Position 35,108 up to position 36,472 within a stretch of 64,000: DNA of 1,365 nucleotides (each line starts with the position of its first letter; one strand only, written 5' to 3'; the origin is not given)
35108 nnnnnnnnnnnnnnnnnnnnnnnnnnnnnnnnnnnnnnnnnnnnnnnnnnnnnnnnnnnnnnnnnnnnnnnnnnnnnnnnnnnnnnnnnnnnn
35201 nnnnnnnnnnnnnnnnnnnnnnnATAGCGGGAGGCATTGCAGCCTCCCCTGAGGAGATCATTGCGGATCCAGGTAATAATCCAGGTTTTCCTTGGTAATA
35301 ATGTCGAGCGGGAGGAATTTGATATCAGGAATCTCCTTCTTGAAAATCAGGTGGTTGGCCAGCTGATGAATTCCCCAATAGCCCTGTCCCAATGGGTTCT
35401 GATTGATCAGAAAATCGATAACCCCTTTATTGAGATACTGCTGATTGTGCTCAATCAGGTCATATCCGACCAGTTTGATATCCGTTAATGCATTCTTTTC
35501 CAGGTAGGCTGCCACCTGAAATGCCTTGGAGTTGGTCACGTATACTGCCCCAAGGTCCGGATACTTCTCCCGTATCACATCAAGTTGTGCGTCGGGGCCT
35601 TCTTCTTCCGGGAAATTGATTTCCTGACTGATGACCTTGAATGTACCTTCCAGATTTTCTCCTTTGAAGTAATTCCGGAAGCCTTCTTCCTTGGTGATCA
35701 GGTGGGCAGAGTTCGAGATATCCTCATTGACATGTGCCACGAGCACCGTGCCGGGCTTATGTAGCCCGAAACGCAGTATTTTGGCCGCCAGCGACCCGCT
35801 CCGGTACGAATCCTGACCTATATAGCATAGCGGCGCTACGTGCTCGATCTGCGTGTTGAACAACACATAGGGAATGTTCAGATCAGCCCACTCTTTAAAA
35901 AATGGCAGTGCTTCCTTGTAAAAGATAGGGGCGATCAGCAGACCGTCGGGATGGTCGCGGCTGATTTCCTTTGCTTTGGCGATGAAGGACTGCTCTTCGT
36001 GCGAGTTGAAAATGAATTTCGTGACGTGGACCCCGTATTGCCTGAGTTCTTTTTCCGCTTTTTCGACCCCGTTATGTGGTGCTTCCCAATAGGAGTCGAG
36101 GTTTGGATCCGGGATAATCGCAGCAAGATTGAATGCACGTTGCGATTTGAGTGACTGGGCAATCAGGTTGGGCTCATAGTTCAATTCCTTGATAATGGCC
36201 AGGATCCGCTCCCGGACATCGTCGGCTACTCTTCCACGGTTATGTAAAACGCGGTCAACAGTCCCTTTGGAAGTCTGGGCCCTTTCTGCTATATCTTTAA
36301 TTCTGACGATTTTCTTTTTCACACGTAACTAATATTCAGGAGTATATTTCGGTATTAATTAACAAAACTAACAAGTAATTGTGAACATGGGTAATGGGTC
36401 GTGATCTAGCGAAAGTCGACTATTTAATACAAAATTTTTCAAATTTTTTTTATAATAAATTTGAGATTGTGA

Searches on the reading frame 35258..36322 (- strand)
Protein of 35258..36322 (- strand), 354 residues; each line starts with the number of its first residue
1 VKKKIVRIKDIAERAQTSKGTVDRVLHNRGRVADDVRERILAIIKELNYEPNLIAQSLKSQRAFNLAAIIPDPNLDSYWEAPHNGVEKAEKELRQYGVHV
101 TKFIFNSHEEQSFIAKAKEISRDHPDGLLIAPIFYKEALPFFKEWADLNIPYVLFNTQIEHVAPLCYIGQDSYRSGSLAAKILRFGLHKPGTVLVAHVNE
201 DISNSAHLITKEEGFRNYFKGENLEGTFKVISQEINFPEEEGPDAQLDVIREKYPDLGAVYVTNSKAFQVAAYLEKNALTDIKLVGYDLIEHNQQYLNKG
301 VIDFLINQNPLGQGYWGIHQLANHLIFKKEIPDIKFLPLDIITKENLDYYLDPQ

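Call 5: search_protein_families(library=pfam, proteins=[window:35258-36322:-])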
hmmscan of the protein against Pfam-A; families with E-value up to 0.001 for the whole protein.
window:35258-36322:- (354 aa): 3 families
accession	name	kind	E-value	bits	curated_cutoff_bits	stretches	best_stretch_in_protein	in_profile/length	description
PF13407.12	Peripla_BP_4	-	6.4e-40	137.8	35.1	1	69-328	3-257/258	Periplasmic binding protein domain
PF00356.27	LacI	-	9e-15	54.6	27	1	8-52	2-46/46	Bacterial regulatory proteins, lacI family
PF00532.27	Peripla_BP_1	-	0.00086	19.3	22.2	0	66-270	4-196/281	Periplasmic binding proteins and sugar binding domain of LacI family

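Call 10: find_related_loci(query=window:35258-36322:-, collection=genome_contigs, flank=6000)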
Query window:35258-36322:- (354 aa) in genome_contigs; peptide patterns used: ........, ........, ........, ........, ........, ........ (x = any residue, [..] = any of these).
464 stretches matched a pattern; 433 encode a relative of the query (tblastn E <= 1e-3); the best 80 are kept; 80 distinct loci.
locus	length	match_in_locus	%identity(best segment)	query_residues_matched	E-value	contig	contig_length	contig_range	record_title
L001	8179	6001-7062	92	1-354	0e+0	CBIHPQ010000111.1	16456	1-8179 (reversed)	MAG TPA_asm: uncultured Dyadobacter sp. isolate SRR18156209_metabat2_25 genome assembly, contig: ERZ27336869.2391, whole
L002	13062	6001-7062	91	1-354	0e+0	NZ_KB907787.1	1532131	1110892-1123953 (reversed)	Dyadobacter beijingensis DSM 21582 H144DRAFT_scaffold00002.2, whole genome shotgun sequence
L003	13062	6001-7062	92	1-354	0e+0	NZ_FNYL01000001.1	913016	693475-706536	Dyadobacter sp. SG02, whole genome shotgun sequence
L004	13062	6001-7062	91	1-354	0e+0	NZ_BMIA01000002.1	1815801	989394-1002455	Dyadobacter endophyticus strain CGMCC 1.15288 sequence02, whole genome shotgun sequence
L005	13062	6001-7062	91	1-354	0e+0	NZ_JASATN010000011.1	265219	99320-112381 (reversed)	Dyadobacter sp. OTU695 11, whole genome shotgun sequence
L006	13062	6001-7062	91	1-354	0e+0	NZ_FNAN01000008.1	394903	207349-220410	Dyadobacter soli strain DSM 25329, whole genome shotgun sequence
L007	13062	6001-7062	90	1-354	0e+0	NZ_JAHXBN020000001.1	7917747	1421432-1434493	Dyadobacter fermentans strain JDP9 Scaffold_1, whole genome shotgun sequence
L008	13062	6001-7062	90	1-354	0e+0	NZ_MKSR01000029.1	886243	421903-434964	MAG: Dyadobacter sp. 50-39 scnpilot_p_inoc_scaffold_3, whole genome shotgun sequence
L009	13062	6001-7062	90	1-354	0e+0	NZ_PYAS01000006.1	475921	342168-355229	Dyadobacter jiangsuensis strain DSM 29057 Ga0181027_106, whole genome shotgun sequence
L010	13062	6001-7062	90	1-354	0e+0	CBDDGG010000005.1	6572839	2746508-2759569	MAG: Dyadobacter sp. isolate 8797f1dd-3b3a-45a1-a630-87edde457db1 genome assembly, contig: contig_4, whole genome shotgu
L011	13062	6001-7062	89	1-354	0e+0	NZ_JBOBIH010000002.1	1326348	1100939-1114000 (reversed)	Dyadobacter sp. BHUBP1 2, whole genome shotgun sequence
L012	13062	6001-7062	89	1-354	0e+0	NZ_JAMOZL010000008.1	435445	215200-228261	Dyadobacter sp. MSC1_007 PNNL_MSC-1_Str_007_scaf0008, whole genome shotgun sequence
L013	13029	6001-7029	90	12-354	0e+0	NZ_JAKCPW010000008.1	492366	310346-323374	Dyadobacter sp. CY261 Scaffold8_1, whole genome shotgun sequence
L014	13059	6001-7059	81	1-354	0e+0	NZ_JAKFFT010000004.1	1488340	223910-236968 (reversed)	Dyadobacter sp. CY347 Scaffold2_1, whole genome shotgun sequence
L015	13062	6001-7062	79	1-354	0e+0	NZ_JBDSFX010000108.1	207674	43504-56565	MAG: Dyadobacter sp. isolate cluster1_bin.239 k127_8383001, whole genome shotgun sequence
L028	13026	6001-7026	75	12-353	4e-170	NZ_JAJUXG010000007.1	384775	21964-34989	Dyadobacter sp. CY312 Scaffold4_2, whole genome shotgun sequence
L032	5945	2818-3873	67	1-353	7e-160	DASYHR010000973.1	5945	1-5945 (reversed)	MAG TPA_asm: Dyadobacter sp. isolate SMAG_U4245 k141_12541, whole genome shotgun sequence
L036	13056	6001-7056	62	1-352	7e-149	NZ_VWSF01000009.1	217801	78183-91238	Adhaeribacter rhizoryzae strain DK36 contig9, whole genome shotgun sequence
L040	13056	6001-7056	59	1-352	4e-138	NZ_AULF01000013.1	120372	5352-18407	Pedobacter glucosidilyticus DSM 23534 H510DRAFT_scaffold00010.10_C, whole genome shotgun sequence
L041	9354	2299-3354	56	1-352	5e-137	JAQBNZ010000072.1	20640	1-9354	MAG: Mucilaginibacter sp. isolate RYN_306 scaffold_246363, whole genome shotgun sequence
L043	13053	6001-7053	56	2-352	1e-136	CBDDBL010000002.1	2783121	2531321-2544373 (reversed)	MAG: Mucilaginibacter sp. isolate de44e512-a696-42f9-a13c-94abe37020f6 genome assembly, contig: ctg132443, whole genome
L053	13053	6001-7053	54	2-352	4e-134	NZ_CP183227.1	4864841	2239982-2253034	Mucilaginibacter sp. E4BP6 chromosome, complete genome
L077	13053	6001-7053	57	1-352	1e-139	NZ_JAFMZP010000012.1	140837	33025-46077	Desertivirga xinjiangensis strain CCTCC AB 208092 NODE_12_length_140837_cov_28.836992, whole genome shotgun sequence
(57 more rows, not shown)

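Call 15: search_protein_families(library=pfam, proteins=[L028:2535-5627:-, L028:1023-2519:-, L036:3483-5576:-, L036:1820-3457:-, L032:2-2527:-, L040:4807-5820:-, L043:4345-5838:-, L077:4783-5589:-, L053:5145-5696:-, L041:926-1990:-])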
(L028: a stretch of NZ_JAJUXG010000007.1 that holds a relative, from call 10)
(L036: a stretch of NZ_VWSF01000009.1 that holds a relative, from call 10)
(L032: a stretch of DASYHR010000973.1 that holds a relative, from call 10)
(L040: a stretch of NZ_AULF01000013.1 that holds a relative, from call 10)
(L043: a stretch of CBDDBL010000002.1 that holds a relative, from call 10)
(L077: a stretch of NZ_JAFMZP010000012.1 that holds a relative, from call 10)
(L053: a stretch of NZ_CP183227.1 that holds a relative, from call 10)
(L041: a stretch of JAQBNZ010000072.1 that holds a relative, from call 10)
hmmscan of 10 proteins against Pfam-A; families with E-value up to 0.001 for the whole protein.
L028:2535-5627:- (1030 aa): 4 families
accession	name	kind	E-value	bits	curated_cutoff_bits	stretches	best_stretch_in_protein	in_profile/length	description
PF13715.12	CarbopepD_reg_2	-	5e-21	75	32.2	1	44-125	1-88/88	CarboxypepD_reg-like domain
PF00593.30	TonB_dep_Rec_b-barrel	-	3.5e-19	70.4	27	1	413-992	7-436/436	TonB dependent receptor-like, beta-barrel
PF07715.20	Plug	-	6.4e-13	49.6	23.9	1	133-236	2-107/107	TonB-dependent Receptor Plug Domain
PF13620.12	CarboxypepD_reg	-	3.3e-11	43.8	32.3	1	44-114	2-82/82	Carboxypeptidase regulatory-like domain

L028:1023-2519:- (498 aa): 3 families
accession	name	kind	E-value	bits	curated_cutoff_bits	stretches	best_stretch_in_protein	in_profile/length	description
PF14322.12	SusD-like_3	-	3.7e-26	93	27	1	36-225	12-191/191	Starch-binding associating with outer membrane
PF07980.17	SusD_RagB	-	5.9e-21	75.8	23.1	1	301-497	99-295/297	SusD family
PF13181.12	TPR_8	-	0.00036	20.9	25.7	0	216-245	3-32/34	Tetratricopeptide repeat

L036:3483-5576:- (697 aa): 2 families
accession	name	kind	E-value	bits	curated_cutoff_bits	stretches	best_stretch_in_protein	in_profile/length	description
PF02838.20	Glyco_hydro_20b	-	1.8e-16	61.5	26.1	1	32-149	3-123/124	Glycosyl hydrolase family 20, domain 2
PF00728.28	Glyco_hydro_20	-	9.6e-13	48.6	22.3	1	209-390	75-272/348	Glycosyl hydrolase family 20, catalytic domain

L036:1820-3457:- (545 aa): 3 families
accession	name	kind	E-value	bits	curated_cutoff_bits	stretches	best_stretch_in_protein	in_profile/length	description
PF07995.17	GSDH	-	2.5e-84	283.8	25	1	74-387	1-327/332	Glucose / Sorbosone dehydrogenase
PF00034.26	Cytochrom_C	-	1.3e-09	39.7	21.3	1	439-521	2-87/90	Cytochrome c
PF13442.11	Cytochrome_CBB3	-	1.4e-09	38.5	27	1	438-520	3-68/68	Cytochrome C oxidase, cbb3-type, subunit III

L032:2-2527:- (842 aa): 4 families
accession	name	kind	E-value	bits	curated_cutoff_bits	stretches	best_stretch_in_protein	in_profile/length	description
PF00593.30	TonB_dep_Rec_b-barrel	-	2.5e-20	74.2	27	1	426-802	6-346/436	TonB dependent receptor-like, beta-barrel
PF13715.12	CarbopepD_reg_2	-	4.9e-19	68.6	32.2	1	59-140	1-88/88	CarboxypepD_reg-like domain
PF07715.20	Plug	-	6.4e-13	49.6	23.9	1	148-251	2-107/107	TonB-dependent Receptor Plug Domain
PF13620.12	CarboxypepD_reg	-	8.8e-12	45.6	32.3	1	59-128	2-81/82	Carboxypeptidase regulatory-like domain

L040:4807-5820:- (337 aa): 4 families
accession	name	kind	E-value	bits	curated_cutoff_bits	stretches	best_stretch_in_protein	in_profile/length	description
PF00532.27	Peripla_BP_1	-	1.4e-22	80.9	22.2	1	63-314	2-265/281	Periplasmic binding proteins and sugar binding domain of LacI family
PF13377.12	Peripla_BP_3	-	1.1e-20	74.9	26.5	1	173-334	1-167/167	Periplasmic binding protein-like domain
PF13407.12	Peripla_BP_4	-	1.9e-20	74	35.1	1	65-281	1-220/258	Periplasmic binding protein domain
PF00356.27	LacI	-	1.1e-11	44.8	27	1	6-51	1-46/46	Bacterial regulatory proteins, lacI family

L043:4345-5838:- (497 aa): 2 families
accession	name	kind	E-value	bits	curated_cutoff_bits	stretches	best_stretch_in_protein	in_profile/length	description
PF04244.19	DPRP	-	1.2e-50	172.8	22.1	1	7-218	2-220/224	Deoxyribodipyrimidine photo-lyase-related protein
PF03441.19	FAD_binding_7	-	3.4e-05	23.8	27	1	309-399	5-104/203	FAD binding domain of DNA photolyase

L077:4783-5589:- (268 aa): 6 families
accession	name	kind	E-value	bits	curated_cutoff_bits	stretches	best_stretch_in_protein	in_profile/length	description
PF01926.29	MMR_HSR1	-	8.3e-21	74.7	21.9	1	87-204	2-113/113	50S ribosome-binding GTPase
PF03193.22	RsgA_GTPase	-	9.8e-09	35.7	30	1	87-140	109-168/174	RsgA GTPase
PF02421.24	FeoB_N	-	1.3e-07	31.7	27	1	87-223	3-133/156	Ferrous iron transport protein B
PF00350.29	Dynamin_N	-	0.00043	20.8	27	0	88-112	2-26/168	Dynamin family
PF09439.16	SRPRB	-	0.00052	19.9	25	0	88-184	7-90/178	Signal recognition particle receptor beta subunit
PF00009.33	GTP_EFTU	-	0.00065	19.8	26.5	0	166-253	92-183/188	Elongation factor Tu GTP binding domain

L053:5145-5696:- (183 aa): 2 families
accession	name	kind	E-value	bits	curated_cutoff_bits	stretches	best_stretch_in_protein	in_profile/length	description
PF00210.30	Ferritin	-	1.1e-35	123.1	24.5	1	12-146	2-140/142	Ferritin-like domain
PF02915.23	Rubrerythrin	-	0.00055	20.8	22.8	1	14-73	3-61/137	Rubrerythrin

L041:926-1990:- (354 aa): 4 families
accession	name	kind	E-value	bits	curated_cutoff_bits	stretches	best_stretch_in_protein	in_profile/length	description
PF00756.26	Esterase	-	1e-24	88.1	22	1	58-307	7-202/251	Putative esterase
PF12146.15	Hydrolase_4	-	1.6e-05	24.8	27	1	142-201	53-110/239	Serine aminopeptidase, S33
PF12697.13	Abhydrolase_6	-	4.1e-05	24.8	26.3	1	80-257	1-135/217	Alpha/beta hydrolase family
PF00561.26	Abhydrolase_1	-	4.3e-05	23.7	25.8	1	137-212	40-115/245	alpha/beta hydrolase fold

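Call 44: search_protein_families(library=ncbifam, proteins=[window:35258-36322:-, L053:7143-7787:+, L028:2535-5627:-, L028:1023-2519:-], max_evalue=0.00001)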
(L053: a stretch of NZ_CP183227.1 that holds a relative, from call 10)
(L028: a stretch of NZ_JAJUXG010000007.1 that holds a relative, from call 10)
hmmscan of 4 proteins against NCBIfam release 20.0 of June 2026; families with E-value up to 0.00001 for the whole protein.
window:35258-36322:- (354 aa): 16 families
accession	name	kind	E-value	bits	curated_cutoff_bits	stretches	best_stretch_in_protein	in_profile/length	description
NF047341.1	lactose_RbsR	equivalog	2.4e-19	69.8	382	1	5-294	2-278/331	ribose utilization transcriptional repressor RbsR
TIGR02417.1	fruct_sucro_rep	subfamily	7.9e-19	68.1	389.55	1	8-243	2-225/327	D-fructose-responsive transcription factor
NF007979.0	PRK10703.1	equivalog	3e-14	52.9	501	1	7-298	3-284/341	HTH-type transcriptional repressor PurR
NF008452.0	PRK11303.1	equivalog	9.6e-14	51.3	385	1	7-228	2-214/332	catabolite repressor/activator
NF052440.1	TransRegGNTRPSEAE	equivalog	6.8e-13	48.4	400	1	6-264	6-249/333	HTH-type transcriptional regulator GntR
NF051853.1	TransRegUriRCory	equivalog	6.2e-12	45.3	550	1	8-161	3-149/327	transcriptional regulator UriR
NF007075.0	PRK09526.1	subfamily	1.7e-11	43.7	340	1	1-188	1-181/358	LacI family DNA-binding transcriptional regulator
TIGR02405.1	trehalos_R_Ecol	equivalog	5e-11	42.5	357.35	1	7-284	3-258/311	trehalose operon repressor TreR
TIGR01481.1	ccpA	equivalog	5.1e-11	42.6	442.35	1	6-89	3-85/330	catabolite control protein A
NF047913.1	TransRegIdnR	equivalog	2.4e-10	40.2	500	1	1-112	1-110/331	DNA-binding transcriptional regulator IdnR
NF007706.0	PRK10401.1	equivalog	3.5e-10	39.7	555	1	6-96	2-91/346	HTH-type transcriptional regulator GalS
NF007449.0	PRK10014.1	subfamily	5.7e-10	38.8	310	1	3-180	4-174/342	Mal regulon transcriptional regulator MalI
NF007743.0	PRK10423.1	equivalog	2.3e-09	36.8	531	1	7-292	3-278/330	ribose operon transcriptional repressor RbsR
NF008269.0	PRK11041.1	equivalog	8.1e-09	34.9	436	1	5-115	9-117/342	DNA-binding transcriptional regulator CytR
NF008002.0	PRK10727.1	equivalog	6.6e-07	28.7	557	1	7-288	3-273/341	HTH-type transcriptional regulator GalR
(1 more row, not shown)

L053:7143-7787:+ (214 aa): 0 families

L028:2535-5627:- (1030 aa): 2 families
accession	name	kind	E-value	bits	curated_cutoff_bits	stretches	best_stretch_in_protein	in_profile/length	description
TIGR04056.1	OMP_RagA_SusC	subfamily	1.8e-245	817.7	368.25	1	44-1030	3-981/981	SusC/RagA family TonB-linked outer membrane protein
TIGR04057.1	SusC_RagA_signa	signature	1.3e-15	56.9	46.2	1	212-242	1-31/31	SusC/RagA subfamily TonB-dependent outer membrane receptor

L028:1023-2519:- (498 aa): 1 family
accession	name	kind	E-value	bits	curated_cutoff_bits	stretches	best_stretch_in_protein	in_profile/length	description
NF033071.0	SusD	exception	5.5e-15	54.6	725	1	371-496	441-555/558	starch-binding outer membrane lipoprotein SusD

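Call 45: search_protein_families(library=pfam, proteins=[L053:7143-7787:+])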
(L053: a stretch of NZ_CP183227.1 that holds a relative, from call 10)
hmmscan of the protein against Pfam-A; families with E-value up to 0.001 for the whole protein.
L053:7143-7787:+ (214 aa): 1 family
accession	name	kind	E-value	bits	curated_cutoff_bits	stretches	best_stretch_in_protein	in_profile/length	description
PF16011.10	CBM9_2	-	8.7e-70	235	25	1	26-213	10-199/199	Carbohydrate-binding family 9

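Call 55: find_homologous_proteins(query=L028:2535-5627:-, max_evalue=1e-100)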
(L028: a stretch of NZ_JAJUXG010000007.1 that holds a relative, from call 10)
Query L028:2535-5627:- (1030 aa): 2447 proteins with E <= 1e-100 among 8000 candidates; the best 120 are listed.
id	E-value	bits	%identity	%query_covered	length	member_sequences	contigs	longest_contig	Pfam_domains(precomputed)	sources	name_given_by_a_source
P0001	0.0e+0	2143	91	100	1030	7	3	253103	PF13715.13,PF07715.21,PF13620.13,PF00593.31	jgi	jgi:TonB-linked SusC/RagA family outer membrane protein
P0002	0.0e+0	1881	80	100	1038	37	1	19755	PF13715.13,PF07715.21,PF13620.13,PF00593.31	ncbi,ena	-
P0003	0.0e+0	1480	64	96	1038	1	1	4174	PF13715.13,PF07715.21,PF13620.13,PF00593.31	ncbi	-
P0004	0.0e+0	1463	63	99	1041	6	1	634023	PF13715.13,PF07715.21,PF13620.13,PF00593.31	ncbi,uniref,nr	ncbi:TonB-dependent receptor [Pontibacter sp. BT731]|uniref:SusC/RagA family TonB-linked outer membr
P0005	0.0e+0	1459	63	96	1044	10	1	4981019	PF13715.13,PF07715.21,PF13620.13,PF00593.31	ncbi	-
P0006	0.0e+0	1459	63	96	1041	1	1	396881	PF13715.13,PF07715.21,PF13620.13,PF00593.31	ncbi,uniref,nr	ncbi:SusC/RagA family TonB-linked outer membrane protein [Pontibacter mangrovi]|uniref:TonB-dependen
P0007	0.0e+0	1453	63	96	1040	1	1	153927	PF13715.13,PF07715.21,PF13620.13,PF00593.31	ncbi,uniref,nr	ncbi:TonB-dependent receptor [Pontibacter sp. E15-1]|uniref:SusC/RagA family TonB-linked outer membr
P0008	0.0e+0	1450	62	98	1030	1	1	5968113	PF13715.13,PF07715.21,PF13620.13,PF00593.31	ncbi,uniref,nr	ncbi:TonB-dependent receptor [Adhaeribacter swui]|uniref:TonB-dependent receptor n=1 Tax=Adhaeribact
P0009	0.0e+0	1447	63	96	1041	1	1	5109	PF13715.13,PF07715.21,PF13620.13,PF00593.31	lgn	-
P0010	0.0e+0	1443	62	96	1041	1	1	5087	PF13715.13,PF07715.21,PF13620.13,PF00593.31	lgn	-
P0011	0.0e+0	1441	63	96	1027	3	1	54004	PF13715.13,PF07715.21,PF13620.13,PF00593.31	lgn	-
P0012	0.0e+0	1440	62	96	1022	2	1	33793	PF13715.13,PF07715.21,PF13620.13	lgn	-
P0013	0.0e+0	1438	62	96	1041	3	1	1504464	PF13715.13,PF07715.21,PF13620.13,PF00593.31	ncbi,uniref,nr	ncbi:SusC/RagA family TonB-linked outer membrane protein [Pontibacter litorisediminis]|uniref:SusC/R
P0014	0.0e+0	1430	61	97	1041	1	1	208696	PF13715.13,PF07715.21,PF13620.13,PF00593.31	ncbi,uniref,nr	ncbi:TonB-dependent receptor [Pontibacter sp. 172403-2]|uniref:SusC/RagA family TonB-linked outer me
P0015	0.0e+0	1418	62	96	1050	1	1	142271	PF13715.13,PF07715.21,PF13620.13,PF00593.31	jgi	jgi:TonB-linked SusC/RagA family outer membrane protein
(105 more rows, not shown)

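Call 56: find_encoding_contigs(protein=P0008, flank=7000, max_places=2)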
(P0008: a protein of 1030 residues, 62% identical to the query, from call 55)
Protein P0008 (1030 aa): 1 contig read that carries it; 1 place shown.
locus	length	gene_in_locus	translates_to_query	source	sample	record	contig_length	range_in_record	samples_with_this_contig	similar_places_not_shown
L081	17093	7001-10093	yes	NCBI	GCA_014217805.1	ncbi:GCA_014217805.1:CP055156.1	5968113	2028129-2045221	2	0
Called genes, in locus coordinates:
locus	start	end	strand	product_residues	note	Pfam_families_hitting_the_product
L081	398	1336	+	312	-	PF00483:NTP_transferase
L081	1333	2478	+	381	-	PF01636:APH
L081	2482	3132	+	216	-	PF16011:CBM9_2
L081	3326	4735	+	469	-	PF01408:GFO_IDH_MocA, PF21252:Glyco_hydro_109_C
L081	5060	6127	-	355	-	PF00356:LacI, PF13407:Peripla_BP_4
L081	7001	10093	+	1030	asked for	PF13620:CarboxypepD_reg, PF13715:CarbopepD_reg_2, PF07715:Plug, PF00593:TonB_dep_Rec_b-barrel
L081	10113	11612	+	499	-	PF14322:SusD-like_3, PF07980:SusD_RagB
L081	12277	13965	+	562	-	PF02838:Glyco_hydro_20b, PF00728:Glyco_hydro_20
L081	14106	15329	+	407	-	-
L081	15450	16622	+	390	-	PF04909:Amidohydro_2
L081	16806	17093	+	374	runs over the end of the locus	PF04909:Amidohydro_2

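Call 57: find_encoding_contigs(protein=P0001, flank=7000, max_places=3)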
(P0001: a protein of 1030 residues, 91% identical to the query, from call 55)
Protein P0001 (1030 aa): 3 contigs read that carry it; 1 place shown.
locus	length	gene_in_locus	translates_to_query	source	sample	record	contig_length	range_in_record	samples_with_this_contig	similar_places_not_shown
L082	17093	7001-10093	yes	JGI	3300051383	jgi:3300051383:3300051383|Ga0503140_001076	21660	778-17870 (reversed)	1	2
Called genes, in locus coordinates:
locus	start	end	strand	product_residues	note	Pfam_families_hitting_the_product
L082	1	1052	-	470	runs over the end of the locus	-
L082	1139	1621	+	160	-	PF02033:RBFA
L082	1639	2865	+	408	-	PF12704:MacB_PCD, PF02687:FtsX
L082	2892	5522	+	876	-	PF17900:Peptidase_M1_N, PF01433:Peptidase_M1, PF13646:HEAT_2 (faint)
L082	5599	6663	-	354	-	PF00356:LacI, PF13407:Peripla_BP_4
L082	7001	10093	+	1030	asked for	PF13620:CarboxypepD_reg, PF13715:CarbopepD_reg_2, PF07715:Plug, PF00593:TonB_dep_Rec_b-barrel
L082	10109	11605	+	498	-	PF14322:SusD-like_3, PF07980:SusD_RagB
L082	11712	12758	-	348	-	PF00970:FAD_binding_6, PF00175:NAD_binding_1, PF08030:NAD_binding_6 (weak), PF00111:Fer2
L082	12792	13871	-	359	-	-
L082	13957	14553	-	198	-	PF08712:Nfu_N, PF01106:NifU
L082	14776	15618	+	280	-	-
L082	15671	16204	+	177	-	PF07638:Sigma70_ECF (weak), PF04542:Sigma70_r2, PF08281:Sigma70_r4_2, PF04545:Sigma70_r4 (weak)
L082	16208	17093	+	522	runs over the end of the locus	-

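Call 58: find_encoding_contigs(protein=P0004, flank=7000, max_places=2)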
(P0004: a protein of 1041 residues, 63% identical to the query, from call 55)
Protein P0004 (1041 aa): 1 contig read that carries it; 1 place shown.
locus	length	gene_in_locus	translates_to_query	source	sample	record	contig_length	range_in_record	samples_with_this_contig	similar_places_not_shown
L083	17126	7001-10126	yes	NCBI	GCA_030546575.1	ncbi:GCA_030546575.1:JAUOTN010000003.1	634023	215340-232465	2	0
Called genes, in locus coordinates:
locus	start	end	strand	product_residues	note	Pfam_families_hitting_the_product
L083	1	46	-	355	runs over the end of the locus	PF00356:LacI, PF00532:Peripla_BP_1 (weak), PF13407:Peripla_BP_4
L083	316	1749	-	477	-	PF01408:GFO_IDH_MocA, PF21252:Glyco_hydro_109_C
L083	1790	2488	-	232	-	PF16011:CBM9_2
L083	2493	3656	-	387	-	PF01636:APH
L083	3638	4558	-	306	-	PF00483:NTP_transferase (faint)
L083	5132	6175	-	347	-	PF00356:LacI, PF00532:Peripla_BP_1, PF13407:Peripla_BP_4, PF13377:Peripla_BP_3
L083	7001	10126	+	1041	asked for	PF13620:CarboxypepD_reg, PF13715:CarbopepD_reg_2, PF07715:Plug, PF00593:TonB_dep_Rec_b-barrel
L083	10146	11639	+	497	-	PF14322:SusD-like_3, PF07980:SusD_RagB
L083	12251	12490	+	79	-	PF17293:Arm-DNA-bind_5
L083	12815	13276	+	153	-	PF01381:HTH_3 (weak)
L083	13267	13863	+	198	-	PF02661:Fic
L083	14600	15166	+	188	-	PF07638:Sigma70_ECF (weak), PF04542:Sigma70_r2, PF08281:Sigma70_r4_2, PF04545:Sigma70_r4, PF00196:GerE (weak)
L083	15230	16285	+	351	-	PF04773:FecR, PF16344:FecR_C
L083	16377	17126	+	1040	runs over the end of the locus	PF13620:CarboxypepD_reg, PF13715:CarbopepD_reg_2, PF07715:Plug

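Call 73: find_homologous_proteins(query=L081:2482-3132:+, max_evalue=1e-30)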
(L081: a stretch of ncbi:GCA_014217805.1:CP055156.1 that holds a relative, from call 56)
Query L081:2482-3132:+ (216 aa): 1514 proteins with E <= 1e-30 among 1852 candidates; the best 120 are listed.
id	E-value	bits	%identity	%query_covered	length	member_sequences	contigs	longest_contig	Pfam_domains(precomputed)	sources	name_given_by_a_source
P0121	2.1e-147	507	100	100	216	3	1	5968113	PF16011.11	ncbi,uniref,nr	ncbi:hypothetical protein HUW51_09000 [Adhaeribacter swui]|uniref:Carbohydrate-binding domain-contai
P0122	9.9e-120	416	81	100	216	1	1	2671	PF16011.11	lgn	-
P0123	2.1e-113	396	77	100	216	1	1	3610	PF16011.11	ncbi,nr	ncbi:MAG: carbohydrate-binding family 9-like protein [Bacteroidota bacterium]|nr:carbohydrate-bindin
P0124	1.4e-112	393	75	100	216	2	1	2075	PF16011.11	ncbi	-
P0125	3.3e-107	375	74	100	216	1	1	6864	PF16011.11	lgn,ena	-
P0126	3.5e-107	375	72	100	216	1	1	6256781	PF16011.11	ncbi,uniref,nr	ncbi:carbohydrate-binding family 9-like protein [Adhaeribacter pallidiroseus]|uniref:Carbohydrate-bi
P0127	1.5e-90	321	62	100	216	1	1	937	PF16011.11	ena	-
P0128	5.2e-90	319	61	100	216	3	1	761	PF16011.11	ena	-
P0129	1.8e-86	307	59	100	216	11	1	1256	PF16011.11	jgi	-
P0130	1.8e-86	307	58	100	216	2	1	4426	PF16011.11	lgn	-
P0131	3.4e-83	297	59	100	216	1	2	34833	PF16011.11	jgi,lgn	jgi:hypothetical protein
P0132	1.4e-81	292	57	100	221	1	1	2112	PF16011.11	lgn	-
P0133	6.2e-80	286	58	98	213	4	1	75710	PF16011.11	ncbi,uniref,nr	ncbi:carbohydrate-binding family 9-like protein [Rufibacter ruber]|uniref:carbohydrate-binding famil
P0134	1.1e-79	285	54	100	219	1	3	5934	PF16011.11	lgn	-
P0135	1.5e-77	278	56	93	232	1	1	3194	PF16011.11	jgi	jgi:hypothetical protein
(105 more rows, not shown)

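Call 82: find_encoding_contigs(protein=P0002, flank=6000, max_places=2)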
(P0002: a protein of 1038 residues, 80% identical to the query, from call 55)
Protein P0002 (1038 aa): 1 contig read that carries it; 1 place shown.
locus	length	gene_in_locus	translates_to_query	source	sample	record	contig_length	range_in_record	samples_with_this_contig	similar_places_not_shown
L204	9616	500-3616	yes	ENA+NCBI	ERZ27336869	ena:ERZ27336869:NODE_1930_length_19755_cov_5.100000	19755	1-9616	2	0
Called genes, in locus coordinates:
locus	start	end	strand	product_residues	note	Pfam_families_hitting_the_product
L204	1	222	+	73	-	?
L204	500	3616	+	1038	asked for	PF13620:CarboxypepD_reg, PF13715:CarbopepD_reg_2, PF07715:Plug, PF00593:TonB_dep_Rec_b-barrel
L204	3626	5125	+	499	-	PF14322:SusD-like_3, PF07980:SusD_RagB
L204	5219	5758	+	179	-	-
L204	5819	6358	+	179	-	-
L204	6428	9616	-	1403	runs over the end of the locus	PF07504:FTP, PF02868:Peptidase_M4_C, PF03160:Calx-beta (faint), PF18962:Por_Secre_tail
